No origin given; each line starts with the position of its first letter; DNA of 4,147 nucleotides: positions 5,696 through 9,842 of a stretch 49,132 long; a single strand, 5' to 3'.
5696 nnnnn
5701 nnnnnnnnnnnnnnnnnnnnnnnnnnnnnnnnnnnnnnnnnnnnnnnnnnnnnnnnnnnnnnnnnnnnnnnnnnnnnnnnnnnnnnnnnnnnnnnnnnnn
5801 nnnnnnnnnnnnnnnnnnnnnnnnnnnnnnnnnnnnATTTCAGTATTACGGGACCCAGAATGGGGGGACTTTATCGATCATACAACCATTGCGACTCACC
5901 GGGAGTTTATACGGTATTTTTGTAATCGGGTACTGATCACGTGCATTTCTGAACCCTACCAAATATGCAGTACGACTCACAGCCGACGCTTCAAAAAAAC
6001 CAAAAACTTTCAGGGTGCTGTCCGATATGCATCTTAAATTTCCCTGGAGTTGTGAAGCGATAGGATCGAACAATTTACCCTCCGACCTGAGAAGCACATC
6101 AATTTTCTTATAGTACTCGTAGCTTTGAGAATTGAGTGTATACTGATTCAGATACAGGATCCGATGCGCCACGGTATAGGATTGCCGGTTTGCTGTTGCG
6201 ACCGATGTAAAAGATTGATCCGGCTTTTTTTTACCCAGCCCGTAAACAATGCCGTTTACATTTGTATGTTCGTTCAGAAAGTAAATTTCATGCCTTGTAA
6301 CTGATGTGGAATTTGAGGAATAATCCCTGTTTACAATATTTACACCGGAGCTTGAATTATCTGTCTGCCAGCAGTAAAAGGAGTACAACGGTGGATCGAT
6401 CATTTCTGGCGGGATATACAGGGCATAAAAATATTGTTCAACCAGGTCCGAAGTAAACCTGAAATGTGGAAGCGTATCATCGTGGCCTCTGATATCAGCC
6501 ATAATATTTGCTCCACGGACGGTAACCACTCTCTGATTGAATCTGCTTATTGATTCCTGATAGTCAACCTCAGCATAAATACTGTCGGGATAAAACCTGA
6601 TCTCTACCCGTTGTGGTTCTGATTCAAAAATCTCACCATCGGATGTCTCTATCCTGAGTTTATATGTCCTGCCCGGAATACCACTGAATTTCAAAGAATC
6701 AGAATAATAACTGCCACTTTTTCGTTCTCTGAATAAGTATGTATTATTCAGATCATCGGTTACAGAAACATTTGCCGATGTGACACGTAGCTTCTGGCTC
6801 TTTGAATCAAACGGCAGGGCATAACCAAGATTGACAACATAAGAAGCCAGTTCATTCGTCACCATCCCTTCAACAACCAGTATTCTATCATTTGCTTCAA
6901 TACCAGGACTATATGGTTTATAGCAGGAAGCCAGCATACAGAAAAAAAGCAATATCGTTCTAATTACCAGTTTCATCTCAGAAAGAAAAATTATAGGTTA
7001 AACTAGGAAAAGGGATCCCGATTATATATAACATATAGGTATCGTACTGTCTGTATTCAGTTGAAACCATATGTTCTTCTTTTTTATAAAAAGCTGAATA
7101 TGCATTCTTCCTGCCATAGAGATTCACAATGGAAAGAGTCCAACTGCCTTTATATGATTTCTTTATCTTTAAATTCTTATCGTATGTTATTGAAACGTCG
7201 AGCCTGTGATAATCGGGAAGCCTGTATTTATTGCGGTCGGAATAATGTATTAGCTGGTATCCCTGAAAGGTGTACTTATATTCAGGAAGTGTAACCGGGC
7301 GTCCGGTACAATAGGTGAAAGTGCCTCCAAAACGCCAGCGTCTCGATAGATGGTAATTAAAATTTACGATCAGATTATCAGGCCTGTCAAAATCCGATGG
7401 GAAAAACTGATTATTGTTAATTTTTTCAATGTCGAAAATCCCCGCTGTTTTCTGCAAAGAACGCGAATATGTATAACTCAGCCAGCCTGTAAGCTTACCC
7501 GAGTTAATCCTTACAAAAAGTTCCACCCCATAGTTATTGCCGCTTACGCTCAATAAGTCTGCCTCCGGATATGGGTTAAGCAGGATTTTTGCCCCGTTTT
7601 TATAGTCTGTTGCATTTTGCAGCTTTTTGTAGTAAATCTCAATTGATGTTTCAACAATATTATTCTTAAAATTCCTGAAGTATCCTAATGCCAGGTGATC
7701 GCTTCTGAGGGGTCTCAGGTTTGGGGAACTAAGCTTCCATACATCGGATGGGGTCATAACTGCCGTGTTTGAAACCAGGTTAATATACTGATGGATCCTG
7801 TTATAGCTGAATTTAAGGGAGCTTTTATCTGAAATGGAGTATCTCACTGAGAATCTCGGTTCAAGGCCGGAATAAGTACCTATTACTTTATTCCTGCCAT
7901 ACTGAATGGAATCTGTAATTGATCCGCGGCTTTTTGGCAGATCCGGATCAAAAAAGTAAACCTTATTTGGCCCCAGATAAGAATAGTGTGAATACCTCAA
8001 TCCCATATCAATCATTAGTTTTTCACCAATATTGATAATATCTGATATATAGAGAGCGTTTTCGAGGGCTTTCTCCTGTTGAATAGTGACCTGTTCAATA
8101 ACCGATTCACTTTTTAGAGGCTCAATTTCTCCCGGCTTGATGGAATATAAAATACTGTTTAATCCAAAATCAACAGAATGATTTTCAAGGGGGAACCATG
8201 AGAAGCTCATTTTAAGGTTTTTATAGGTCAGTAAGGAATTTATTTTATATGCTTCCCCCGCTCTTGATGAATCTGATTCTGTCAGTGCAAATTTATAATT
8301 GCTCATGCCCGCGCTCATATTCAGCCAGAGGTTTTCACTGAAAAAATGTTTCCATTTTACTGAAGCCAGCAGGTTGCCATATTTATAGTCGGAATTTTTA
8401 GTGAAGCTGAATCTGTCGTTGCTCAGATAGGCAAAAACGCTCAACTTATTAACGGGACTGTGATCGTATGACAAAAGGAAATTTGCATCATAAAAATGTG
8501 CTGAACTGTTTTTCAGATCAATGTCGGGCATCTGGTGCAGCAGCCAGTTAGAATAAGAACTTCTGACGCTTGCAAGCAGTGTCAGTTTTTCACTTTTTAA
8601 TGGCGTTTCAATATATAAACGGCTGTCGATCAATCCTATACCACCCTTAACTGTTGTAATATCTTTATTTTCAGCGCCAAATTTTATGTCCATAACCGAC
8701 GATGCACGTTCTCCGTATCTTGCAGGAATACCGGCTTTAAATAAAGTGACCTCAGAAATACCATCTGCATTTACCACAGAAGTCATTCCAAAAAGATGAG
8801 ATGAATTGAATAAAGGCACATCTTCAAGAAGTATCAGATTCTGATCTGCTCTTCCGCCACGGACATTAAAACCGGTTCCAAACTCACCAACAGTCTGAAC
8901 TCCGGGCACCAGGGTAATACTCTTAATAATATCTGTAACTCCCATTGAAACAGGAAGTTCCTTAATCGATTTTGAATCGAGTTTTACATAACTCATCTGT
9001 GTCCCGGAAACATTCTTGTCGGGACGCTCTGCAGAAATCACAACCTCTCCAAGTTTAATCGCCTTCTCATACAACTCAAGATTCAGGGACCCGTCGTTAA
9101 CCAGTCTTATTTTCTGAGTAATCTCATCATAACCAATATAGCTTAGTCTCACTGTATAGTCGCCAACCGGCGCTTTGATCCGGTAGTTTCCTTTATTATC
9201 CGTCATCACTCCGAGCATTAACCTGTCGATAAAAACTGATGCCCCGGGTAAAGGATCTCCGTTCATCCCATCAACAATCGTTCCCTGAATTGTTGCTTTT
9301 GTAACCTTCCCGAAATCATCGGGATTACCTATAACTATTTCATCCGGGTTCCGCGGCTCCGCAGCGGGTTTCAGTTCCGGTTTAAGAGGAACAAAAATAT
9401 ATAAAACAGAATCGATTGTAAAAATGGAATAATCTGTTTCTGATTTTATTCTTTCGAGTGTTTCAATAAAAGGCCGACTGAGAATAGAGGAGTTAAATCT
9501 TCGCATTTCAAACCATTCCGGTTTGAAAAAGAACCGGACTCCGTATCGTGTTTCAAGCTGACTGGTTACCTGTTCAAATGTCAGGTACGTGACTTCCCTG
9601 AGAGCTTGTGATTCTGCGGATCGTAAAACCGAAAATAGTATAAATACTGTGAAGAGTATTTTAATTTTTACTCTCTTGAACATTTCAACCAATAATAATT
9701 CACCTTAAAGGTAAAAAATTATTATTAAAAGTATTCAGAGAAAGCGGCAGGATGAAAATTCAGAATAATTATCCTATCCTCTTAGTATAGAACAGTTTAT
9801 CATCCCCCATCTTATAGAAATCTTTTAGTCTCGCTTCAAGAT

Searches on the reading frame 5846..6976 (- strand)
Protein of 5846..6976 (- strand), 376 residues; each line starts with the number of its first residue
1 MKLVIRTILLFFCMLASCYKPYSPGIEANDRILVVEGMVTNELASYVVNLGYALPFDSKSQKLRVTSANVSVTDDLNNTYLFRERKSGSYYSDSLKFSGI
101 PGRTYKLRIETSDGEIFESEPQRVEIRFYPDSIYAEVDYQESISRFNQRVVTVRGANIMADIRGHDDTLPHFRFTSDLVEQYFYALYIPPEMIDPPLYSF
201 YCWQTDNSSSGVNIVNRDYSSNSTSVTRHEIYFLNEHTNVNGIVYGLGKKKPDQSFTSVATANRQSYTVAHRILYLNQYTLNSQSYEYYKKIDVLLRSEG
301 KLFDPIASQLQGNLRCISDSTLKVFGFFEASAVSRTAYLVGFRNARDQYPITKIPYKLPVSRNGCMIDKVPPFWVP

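Call 21: search_protein_families(library=pfam, proteins=[window:5846-6976:-], max_evalue=0.001)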
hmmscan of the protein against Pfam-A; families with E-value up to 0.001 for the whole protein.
window:5846-6976:- (376 aa): 1 family
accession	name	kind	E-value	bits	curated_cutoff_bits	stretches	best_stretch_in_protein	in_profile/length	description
PF14054.11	DUF4249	-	1.3e-28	100.8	28.5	1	19-335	1-267/269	Domain of unknown function (DUF4249)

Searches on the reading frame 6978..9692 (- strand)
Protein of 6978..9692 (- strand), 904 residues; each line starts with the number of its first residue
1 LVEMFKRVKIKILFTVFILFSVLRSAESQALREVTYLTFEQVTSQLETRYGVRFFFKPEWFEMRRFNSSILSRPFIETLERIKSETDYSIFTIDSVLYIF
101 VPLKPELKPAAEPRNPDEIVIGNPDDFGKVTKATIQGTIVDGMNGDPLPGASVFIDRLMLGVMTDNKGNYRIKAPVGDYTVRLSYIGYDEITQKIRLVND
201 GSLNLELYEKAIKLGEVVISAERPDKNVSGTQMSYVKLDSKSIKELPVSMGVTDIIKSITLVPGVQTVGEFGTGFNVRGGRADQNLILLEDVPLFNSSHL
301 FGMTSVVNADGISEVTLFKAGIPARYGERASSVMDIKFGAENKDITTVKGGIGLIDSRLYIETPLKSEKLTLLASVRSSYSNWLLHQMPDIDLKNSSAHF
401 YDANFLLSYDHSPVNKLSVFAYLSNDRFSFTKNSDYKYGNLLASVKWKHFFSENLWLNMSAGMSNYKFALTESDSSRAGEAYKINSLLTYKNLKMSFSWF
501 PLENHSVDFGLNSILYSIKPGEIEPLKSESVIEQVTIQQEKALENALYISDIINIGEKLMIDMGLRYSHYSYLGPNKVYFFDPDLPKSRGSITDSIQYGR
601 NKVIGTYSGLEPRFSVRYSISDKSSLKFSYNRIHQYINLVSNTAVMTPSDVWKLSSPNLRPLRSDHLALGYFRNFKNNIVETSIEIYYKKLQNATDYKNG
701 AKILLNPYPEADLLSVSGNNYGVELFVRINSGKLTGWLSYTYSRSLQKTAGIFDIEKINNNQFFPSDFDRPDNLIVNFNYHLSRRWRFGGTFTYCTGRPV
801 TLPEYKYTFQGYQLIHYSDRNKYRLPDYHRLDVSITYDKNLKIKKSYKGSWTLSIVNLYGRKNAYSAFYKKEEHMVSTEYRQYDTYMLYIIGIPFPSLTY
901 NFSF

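Call 21: search_protein_families(library=pfam, proteins=[window:6978-9692:-], max_evalue=0.001)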
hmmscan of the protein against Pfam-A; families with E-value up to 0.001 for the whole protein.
window:6978-9692:- (904 aa): 6 families
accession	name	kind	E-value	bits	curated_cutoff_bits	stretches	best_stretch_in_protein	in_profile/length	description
PF13715.12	CarbopepD_reg_2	-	8.8e-21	74.2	32.2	1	135-219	1-88/88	CarboxypepD_reg-like domain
PF00593.30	TonB_dep_Rec_b-barrel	-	2.6e-19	70.9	27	1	407-858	30-436/436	TonB dependent receptor-like, beta-barrel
PF13620.12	CarboxypepD_reg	-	1.1e-14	54.9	32.3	1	134-205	1-77/82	Carboxypeptidase regulatory-like domain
PF25183.1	OMP_b-brl_4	-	6.2e-13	48.5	30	1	533-630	356-458/838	Outer membrane beta barrel domain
PF07715.20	Plug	-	1.2e-07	32.6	23.9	1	251-331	21-104/107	TonB-dependent Receptor Plug Domain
PF16344.10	FecR_C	-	0.00029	21.2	24.4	0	38-89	8-60/70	FecR, C-terminal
